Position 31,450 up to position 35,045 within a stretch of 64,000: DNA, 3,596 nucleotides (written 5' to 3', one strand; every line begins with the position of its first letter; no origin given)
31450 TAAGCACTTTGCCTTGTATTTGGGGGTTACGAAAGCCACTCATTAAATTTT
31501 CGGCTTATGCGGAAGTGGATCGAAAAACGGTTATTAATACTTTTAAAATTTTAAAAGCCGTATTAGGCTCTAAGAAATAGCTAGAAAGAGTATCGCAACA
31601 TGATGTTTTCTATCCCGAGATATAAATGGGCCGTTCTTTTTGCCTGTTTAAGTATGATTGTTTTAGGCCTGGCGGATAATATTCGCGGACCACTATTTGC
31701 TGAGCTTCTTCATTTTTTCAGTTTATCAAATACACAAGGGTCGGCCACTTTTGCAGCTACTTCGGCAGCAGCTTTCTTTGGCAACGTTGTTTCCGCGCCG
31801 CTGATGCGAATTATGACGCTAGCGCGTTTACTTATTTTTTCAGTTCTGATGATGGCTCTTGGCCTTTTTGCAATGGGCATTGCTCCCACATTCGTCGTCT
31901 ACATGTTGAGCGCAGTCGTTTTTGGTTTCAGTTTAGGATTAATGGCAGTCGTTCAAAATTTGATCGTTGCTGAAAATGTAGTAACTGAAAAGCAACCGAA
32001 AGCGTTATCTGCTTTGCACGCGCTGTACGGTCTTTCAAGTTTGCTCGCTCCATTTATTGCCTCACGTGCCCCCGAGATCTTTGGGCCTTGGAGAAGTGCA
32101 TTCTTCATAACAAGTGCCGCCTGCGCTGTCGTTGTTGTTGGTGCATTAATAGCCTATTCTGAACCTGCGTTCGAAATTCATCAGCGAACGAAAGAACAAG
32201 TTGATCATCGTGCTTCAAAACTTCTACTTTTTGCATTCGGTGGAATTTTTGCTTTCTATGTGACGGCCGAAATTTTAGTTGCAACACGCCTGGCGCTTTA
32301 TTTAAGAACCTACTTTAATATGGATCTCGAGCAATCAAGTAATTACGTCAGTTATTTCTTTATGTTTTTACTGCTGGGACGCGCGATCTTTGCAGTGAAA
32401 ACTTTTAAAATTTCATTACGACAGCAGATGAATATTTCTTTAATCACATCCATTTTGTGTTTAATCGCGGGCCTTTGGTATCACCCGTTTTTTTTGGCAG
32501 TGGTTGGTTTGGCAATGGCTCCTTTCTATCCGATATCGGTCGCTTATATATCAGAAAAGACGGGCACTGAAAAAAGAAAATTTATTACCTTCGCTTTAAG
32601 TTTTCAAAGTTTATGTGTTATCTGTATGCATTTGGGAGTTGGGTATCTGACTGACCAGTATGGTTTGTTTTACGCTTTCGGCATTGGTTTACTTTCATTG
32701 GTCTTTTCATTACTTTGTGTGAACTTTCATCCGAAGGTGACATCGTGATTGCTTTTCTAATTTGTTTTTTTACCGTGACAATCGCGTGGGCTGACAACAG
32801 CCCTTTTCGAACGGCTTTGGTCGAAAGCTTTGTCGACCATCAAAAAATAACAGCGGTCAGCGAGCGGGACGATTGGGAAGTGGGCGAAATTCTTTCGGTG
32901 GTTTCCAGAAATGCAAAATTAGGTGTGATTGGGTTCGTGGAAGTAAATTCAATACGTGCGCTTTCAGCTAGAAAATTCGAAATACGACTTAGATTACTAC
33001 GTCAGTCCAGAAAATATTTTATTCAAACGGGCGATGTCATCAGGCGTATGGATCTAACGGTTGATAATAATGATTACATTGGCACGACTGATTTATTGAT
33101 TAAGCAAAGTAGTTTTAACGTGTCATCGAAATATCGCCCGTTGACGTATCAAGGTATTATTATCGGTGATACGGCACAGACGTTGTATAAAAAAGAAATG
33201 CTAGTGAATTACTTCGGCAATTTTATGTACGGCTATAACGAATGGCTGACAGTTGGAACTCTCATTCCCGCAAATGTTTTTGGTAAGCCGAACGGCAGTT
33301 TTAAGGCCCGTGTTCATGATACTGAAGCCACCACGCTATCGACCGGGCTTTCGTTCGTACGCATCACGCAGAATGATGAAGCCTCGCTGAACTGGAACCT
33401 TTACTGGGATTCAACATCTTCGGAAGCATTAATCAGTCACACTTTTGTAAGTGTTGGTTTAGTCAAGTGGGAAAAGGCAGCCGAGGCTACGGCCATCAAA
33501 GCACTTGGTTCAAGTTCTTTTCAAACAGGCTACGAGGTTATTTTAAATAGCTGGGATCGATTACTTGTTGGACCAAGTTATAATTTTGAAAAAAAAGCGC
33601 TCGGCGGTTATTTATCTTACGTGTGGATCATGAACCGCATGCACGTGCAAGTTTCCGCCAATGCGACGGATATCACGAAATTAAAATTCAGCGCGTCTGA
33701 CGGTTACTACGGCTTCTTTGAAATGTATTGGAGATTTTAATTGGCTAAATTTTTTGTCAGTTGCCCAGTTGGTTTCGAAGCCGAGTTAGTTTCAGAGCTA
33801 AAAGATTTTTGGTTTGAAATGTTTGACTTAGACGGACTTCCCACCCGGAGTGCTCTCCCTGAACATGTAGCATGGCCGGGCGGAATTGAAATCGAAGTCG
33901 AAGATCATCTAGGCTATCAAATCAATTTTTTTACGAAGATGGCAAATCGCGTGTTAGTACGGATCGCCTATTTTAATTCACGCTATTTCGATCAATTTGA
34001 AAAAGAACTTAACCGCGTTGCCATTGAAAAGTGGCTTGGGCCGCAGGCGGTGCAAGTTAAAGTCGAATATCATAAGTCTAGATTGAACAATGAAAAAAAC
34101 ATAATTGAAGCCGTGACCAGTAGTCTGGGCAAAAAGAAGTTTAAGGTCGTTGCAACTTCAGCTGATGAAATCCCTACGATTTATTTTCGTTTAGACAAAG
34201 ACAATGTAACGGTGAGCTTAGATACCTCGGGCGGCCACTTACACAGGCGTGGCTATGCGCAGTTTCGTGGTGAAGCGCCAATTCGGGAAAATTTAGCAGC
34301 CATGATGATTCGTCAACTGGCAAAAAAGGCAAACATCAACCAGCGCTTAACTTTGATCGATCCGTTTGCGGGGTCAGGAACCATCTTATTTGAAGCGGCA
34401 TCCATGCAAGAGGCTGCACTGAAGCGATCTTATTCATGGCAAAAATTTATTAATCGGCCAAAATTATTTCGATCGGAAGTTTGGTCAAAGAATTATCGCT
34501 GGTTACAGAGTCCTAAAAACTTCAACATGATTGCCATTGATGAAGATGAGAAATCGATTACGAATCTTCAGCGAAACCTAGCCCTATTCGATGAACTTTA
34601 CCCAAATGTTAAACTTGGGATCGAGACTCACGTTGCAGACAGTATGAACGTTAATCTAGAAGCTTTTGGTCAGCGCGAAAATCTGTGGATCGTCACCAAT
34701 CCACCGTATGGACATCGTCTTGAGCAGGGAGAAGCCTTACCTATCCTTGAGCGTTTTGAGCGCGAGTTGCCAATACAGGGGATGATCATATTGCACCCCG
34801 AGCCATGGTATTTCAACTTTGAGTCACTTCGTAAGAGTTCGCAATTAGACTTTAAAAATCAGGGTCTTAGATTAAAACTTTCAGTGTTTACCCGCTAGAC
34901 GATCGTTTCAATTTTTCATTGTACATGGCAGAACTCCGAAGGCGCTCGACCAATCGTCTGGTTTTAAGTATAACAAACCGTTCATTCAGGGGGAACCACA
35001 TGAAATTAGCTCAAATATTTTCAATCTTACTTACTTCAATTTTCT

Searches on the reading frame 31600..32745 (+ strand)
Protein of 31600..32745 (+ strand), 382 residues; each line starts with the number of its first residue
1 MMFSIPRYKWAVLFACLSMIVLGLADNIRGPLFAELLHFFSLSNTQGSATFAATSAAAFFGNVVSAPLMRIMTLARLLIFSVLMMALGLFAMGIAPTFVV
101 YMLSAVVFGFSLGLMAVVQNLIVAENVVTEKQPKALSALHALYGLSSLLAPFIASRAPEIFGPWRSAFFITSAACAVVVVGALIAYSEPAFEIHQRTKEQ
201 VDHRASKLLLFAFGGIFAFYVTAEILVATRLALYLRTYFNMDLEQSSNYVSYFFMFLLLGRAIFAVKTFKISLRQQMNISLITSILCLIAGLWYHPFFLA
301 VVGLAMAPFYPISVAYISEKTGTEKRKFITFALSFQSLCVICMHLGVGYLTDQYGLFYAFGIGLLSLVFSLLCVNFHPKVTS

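Call 32: search_protein_families(library=pfam, proteins=[window:31600-32745:+], max_evalue=0.001)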
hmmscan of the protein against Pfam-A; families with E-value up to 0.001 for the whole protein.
window:31600-32745:+ (382 aa): 1 family
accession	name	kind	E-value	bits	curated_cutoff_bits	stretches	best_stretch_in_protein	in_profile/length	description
PF07690.21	MFS_1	-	8.7e-25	87.8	33.4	1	16-334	2-336/347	Major Facilitator Superfamily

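Call 48: search_protein_families(library=ncbifam, proteins=[window:31600-32745:+], max_evalue=0.01)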
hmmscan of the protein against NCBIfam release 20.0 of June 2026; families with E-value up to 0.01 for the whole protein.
window:31600-32745:+ (382 aa): 11 families
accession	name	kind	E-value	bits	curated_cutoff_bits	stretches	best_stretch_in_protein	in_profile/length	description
NF002982.0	PRK03699.1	equivalog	1e-12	47.9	221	1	16-360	14-363/395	MFS transporter TsgA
TIGR00895.1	2A0115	subfamily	1.9e-06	27.1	418.55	1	7-206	13-212/398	aromatic acid/H+ symport family MFS transporter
NF003024.0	PRK03893.1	subfamily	8.1e-06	24.9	604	1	34-175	45-185/497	sialate:H+ symport family MFS transporter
NF040895.2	MFS_effux_SdrM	equivalog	2.1e-05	23.8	550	1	60-245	55-237/441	multidrug efflux MFS transporter SdrM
NF053813.1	MFS_TcaB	equivalog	2.8e-05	23.1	475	1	38-196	34-190/396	putative multidrug effflux MFS transporter TcaB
TIGR00898.1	2A0119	subfamily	3.5e-05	22.8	550.75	1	77-198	158-275/506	cation transport protein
NF038077.1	MFS_export_MxcK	equivalog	0.00011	21.3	525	1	31-333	32-326/405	myxochelin export MFS transporter MxcK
NF052357.1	GlucTporGlcPStph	equivalog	0.00015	20.7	750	1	50-199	47-195/445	glucose transporter GlcP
TIGR00880.1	2_A_01_02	superfamily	0.00028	21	131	1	51-183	4-135/141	multidrug resistance protein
TIGR00892.1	2A0113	subfamily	0.00073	18.4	586.1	1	78-199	311-429/455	monocarboxylate transporter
NF049980.1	SfMCT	equivalog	0.00078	18.2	320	1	36-306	28-311/378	L-lactate MFS transporter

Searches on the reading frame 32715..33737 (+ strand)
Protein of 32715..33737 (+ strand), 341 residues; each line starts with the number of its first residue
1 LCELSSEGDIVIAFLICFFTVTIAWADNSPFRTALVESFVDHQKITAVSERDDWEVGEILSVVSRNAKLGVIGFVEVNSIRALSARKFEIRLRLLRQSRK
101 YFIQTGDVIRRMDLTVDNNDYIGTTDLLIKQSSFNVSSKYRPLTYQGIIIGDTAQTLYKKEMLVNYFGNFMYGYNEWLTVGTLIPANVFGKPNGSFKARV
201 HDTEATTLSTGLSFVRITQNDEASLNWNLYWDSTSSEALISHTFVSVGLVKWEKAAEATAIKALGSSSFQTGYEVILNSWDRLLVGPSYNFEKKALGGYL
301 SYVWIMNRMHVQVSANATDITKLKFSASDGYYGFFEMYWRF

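Call 32: search_protein_families(library=pfam, proteins=[window:32715-33737:+], max_evalue=0.001)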
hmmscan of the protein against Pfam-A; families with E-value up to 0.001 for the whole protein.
window:32715-33737:+ (341 aa): 0 families

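Call 48: search_protein_families(library=ncbifam, proteins=[window:32715-33737:+], max_evalue=0.01)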
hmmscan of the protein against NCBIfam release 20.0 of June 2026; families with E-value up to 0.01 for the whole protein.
window:32715-33737:+ (341 aa): 0 families

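Call 57: search_solved_structures(query=window:32715-33737:+, max_evalue=1)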
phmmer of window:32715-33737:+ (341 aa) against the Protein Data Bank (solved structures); distinct sequences matched with E-value up to 1: 1.
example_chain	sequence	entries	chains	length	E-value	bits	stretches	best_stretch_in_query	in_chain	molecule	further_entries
8z63_A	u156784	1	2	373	0.79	11.8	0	163-238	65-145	Alpha-L-fucosidase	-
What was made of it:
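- Tried and rejected: A PDB sequence search gave nothing (call 57).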

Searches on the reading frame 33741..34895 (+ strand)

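Call 32: search_protein_families(library=pfam, proteins=[window:33741-34895:+], max_evalue=0.001)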
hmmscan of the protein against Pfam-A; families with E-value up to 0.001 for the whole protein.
window:33741-34895:+ (385 aa): 2 families
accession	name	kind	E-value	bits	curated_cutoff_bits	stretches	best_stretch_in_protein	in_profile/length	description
PF01170.24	UPF0020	-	8.4e-20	71.7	22.3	1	170-336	1-144/197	RMKL-like, methyltransferase domain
PF03602.21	Cons_hypoth95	-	3.7e-05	23.9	24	0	201-222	41-62/182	Conserved hypothetical protein 95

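Call 48: search_protein_families(library=ncbifam, proteins=[window:33741-34895:+], max_evalue=0.01)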
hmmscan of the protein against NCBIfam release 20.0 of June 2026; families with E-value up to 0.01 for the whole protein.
window:33741-34895:+ (385 aa): 7 families
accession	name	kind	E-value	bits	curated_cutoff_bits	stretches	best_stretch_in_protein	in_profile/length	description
NF008748.0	PRK11783.1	equivalog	7.4e-38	130.2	466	1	2-381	4-378/704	bifunctional 23S rRNA (guanine(2069)-N(7))-methyltransferase RlmK/23S rRNA (guanine(2445)-N(2))-methyltransferase RlmL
NF040721.1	Trm14_Arch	equivalog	5.5e-18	65.2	280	1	49-330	36-306/370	tRNA (guanine(6)-N2)-methyltransferase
NF040850.1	Trm14_Thcoccales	equivalog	1.5e-05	24.1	480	1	143-220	161-236/365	tRNA (guanine(6)-N2)-methyltransferase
TIGR01177.1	TIGR01177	hypoth_equivalog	8.7e-05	22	316.55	1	75-222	61-203/330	TIGR01177 family methyltransferase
TIGR02987.1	met_A_Alw26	exception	0.00045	19.1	353.5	1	183-324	10-123/523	Alw26I/Eco31I/Esp3I family type II restriction adenine-specific DNA-methyltransferase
TIGR04474.1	tcm_partner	subfamily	0.0028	17.6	53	1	199-299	28-109/263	three-Cys-motif partner protein TcmP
TIGR03534.1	RF_mod_PrmC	equivalog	0.0043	16.6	199.1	1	189-327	76-170/253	peptide chain release factor N(5)-glutamine methyltransferase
